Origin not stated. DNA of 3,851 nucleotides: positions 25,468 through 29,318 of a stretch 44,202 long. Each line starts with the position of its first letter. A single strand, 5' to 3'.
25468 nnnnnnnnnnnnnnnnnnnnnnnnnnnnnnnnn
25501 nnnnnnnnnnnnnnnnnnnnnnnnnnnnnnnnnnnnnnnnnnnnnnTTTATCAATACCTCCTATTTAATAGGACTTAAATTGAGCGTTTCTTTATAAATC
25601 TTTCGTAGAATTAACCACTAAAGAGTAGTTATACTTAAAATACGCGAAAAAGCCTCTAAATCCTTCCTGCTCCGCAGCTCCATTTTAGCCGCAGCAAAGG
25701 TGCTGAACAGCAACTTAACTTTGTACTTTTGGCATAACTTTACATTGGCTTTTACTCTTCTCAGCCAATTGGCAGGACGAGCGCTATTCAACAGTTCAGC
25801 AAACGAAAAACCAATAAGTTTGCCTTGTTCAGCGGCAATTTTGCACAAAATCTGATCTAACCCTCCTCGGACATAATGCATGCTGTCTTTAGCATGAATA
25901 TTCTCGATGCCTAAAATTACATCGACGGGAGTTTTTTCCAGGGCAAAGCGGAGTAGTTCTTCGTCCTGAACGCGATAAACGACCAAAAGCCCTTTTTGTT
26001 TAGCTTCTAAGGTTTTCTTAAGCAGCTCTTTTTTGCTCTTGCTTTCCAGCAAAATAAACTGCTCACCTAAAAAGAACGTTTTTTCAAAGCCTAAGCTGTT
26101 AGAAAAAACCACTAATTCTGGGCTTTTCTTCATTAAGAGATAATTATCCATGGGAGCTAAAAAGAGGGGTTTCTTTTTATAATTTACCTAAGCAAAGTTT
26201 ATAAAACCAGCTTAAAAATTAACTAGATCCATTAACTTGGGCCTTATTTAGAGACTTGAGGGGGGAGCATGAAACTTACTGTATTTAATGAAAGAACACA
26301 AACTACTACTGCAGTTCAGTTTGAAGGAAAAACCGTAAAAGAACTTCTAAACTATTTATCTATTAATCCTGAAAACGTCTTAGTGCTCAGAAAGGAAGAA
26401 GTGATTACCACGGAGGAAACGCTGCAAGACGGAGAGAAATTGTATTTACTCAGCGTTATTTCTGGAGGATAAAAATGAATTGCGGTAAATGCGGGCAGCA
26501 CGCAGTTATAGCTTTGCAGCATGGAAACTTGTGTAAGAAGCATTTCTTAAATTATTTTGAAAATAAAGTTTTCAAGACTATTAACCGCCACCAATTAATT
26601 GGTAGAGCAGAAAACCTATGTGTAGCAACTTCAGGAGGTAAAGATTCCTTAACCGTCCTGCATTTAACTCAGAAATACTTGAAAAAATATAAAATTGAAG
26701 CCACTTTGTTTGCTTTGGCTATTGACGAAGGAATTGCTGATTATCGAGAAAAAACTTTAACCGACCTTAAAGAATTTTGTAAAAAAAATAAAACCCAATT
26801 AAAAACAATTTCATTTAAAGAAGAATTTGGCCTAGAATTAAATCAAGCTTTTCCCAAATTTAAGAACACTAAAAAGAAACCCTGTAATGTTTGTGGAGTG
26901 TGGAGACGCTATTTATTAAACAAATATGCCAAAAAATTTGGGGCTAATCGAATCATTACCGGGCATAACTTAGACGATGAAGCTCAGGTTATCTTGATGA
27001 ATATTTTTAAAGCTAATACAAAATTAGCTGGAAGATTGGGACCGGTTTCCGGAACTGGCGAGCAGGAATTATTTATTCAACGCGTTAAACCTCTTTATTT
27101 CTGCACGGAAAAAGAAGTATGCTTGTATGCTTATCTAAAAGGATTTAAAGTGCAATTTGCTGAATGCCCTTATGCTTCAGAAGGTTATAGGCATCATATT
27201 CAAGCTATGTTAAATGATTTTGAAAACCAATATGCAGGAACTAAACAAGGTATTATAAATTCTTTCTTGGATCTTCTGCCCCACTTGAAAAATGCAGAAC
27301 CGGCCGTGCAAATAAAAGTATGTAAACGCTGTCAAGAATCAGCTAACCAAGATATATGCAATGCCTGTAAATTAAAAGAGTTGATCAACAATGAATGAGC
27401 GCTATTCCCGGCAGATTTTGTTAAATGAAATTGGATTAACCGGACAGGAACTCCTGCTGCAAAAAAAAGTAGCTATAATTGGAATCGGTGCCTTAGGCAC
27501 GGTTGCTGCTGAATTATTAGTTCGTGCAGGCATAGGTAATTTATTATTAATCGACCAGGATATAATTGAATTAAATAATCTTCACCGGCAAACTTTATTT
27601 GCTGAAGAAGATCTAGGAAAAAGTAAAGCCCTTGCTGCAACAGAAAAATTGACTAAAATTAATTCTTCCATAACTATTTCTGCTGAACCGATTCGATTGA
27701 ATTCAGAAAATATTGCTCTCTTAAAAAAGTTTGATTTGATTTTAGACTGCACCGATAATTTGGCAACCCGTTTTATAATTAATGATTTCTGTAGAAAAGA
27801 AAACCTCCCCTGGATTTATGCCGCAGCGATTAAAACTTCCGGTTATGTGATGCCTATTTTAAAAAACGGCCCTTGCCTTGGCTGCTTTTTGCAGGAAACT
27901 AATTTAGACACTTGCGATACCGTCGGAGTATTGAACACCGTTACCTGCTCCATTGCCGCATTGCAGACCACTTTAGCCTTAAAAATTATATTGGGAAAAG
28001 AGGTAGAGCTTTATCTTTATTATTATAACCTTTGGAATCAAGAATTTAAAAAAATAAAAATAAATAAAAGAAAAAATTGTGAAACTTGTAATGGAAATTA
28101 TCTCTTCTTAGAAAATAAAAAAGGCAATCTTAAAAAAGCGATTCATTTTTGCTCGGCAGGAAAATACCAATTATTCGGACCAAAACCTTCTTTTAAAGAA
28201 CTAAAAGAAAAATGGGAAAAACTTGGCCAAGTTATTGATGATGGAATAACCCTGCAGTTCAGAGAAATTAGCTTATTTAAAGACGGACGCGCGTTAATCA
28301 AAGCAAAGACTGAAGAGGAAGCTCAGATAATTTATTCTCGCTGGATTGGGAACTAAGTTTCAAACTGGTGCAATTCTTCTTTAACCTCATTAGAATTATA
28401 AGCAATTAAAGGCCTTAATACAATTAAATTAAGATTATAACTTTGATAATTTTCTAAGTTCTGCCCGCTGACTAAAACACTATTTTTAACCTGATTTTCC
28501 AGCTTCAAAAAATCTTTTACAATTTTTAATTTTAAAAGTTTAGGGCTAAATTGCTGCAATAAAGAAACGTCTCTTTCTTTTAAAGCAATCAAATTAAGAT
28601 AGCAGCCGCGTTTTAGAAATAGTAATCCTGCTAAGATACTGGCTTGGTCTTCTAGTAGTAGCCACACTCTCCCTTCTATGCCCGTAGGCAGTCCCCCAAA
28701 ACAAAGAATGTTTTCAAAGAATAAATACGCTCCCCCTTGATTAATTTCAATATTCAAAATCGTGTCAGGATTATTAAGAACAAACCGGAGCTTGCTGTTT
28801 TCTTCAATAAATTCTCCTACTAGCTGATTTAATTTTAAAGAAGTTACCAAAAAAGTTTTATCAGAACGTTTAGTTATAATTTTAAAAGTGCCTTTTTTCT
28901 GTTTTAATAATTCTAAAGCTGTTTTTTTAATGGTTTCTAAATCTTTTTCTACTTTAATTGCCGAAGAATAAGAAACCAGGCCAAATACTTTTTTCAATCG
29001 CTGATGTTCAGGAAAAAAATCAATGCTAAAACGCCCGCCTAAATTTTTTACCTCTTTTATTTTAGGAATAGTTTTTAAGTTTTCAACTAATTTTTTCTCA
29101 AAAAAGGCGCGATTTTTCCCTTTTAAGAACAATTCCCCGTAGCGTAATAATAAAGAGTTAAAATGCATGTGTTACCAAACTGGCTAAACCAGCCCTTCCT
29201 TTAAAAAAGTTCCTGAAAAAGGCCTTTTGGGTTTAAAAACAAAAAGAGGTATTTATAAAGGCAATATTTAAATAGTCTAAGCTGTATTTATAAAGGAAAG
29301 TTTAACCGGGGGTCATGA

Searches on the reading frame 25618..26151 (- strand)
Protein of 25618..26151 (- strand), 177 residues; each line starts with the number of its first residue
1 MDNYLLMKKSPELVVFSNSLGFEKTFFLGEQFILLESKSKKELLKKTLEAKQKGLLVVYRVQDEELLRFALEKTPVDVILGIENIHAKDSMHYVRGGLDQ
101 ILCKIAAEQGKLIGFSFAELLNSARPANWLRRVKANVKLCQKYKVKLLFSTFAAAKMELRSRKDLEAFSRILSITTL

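Call 7: search_protein_families(library=pfam, max_evalue=1, proteins=[window:25618-26151:-])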
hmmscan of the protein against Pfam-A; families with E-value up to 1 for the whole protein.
window:25618-26151:- (177 aa): 2 families
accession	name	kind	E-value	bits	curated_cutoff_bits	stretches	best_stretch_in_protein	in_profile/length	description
PF01876.22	RNase_P_p30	-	9.3e-09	35.5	35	1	38-174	74-202/214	RNase P subunit p30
PF03937.21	Sdh5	-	0.12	12.8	27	0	147-173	17-43/76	Flavinator of succinate dehydrogenase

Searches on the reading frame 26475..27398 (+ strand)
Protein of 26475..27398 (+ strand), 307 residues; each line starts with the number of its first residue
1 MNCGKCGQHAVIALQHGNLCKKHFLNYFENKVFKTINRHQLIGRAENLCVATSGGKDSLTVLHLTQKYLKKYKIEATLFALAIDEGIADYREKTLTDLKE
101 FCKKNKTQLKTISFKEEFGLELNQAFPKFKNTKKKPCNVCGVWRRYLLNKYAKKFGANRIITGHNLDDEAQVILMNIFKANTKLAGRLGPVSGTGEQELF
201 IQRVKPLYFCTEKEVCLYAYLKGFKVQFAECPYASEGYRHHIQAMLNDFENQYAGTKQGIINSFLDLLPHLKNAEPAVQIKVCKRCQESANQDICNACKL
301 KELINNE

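Call 88: search_protein_families(library=pfam, max_evalue=0.001, proteins=[window:26475-27398:+])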
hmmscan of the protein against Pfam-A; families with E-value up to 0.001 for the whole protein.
window:26475-27398:+ (307 aa): 2 families
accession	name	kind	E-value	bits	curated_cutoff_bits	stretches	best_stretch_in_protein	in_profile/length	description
PF01171.26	ATP_bind_3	-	1.5e-13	51.4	27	1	48-228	2-163/182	PP-loop family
PF01507.26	PAPS_reduct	-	6.1e-06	26.8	22.5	1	48-225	2-155/175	Phosphoadenosine phosphosulfate reductase domain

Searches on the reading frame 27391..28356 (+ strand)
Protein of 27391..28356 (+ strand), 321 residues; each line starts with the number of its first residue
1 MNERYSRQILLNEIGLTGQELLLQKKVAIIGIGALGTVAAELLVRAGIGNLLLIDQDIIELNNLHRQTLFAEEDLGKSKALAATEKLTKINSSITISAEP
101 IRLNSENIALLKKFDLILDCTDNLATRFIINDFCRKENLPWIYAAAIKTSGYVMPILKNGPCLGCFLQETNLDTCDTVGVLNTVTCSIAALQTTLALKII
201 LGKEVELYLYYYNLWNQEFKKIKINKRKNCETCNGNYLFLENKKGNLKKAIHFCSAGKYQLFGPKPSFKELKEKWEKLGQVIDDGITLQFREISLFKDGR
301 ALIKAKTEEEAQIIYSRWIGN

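Call 88: search_protein_families(library=pfam, max_evalue=0.001, proteins=[window:27391-28356:+])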
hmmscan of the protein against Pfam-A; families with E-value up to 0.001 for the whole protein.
window:27391-28356:+ (321 aa): 1 family
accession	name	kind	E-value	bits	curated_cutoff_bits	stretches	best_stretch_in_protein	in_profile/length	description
PF00899.27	ThiF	-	6.1e-66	222.4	28.1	1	5-231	1-237/238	ThiF family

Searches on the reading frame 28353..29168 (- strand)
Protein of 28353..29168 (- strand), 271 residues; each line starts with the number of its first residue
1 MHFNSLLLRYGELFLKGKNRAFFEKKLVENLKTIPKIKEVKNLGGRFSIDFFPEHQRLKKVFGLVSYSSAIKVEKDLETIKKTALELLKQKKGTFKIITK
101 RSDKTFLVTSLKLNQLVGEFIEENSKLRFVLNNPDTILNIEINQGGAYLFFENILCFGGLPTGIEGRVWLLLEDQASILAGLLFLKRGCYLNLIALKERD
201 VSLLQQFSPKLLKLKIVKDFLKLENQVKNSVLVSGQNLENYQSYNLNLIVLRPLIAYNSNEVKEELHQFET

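Call 88: search_protein_families(library=pfam, max_evalue=0.001, proteins=[window:28353-29168:-])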
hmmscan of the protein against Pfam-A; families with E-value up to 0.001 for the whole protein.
window:28353-29168:- (271 aa): 2 families
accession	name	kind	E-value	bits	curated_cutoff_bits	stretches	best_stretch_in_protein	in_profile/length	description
PF02926.22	THUMP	-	3.4e-14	53.5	20.6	1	74-150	1-82/84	THUMP domain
PF22025.1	ThiI_fer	-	2.3e-13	50.8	25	1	6-68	2-72/72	ThiI ferredoxin-like domain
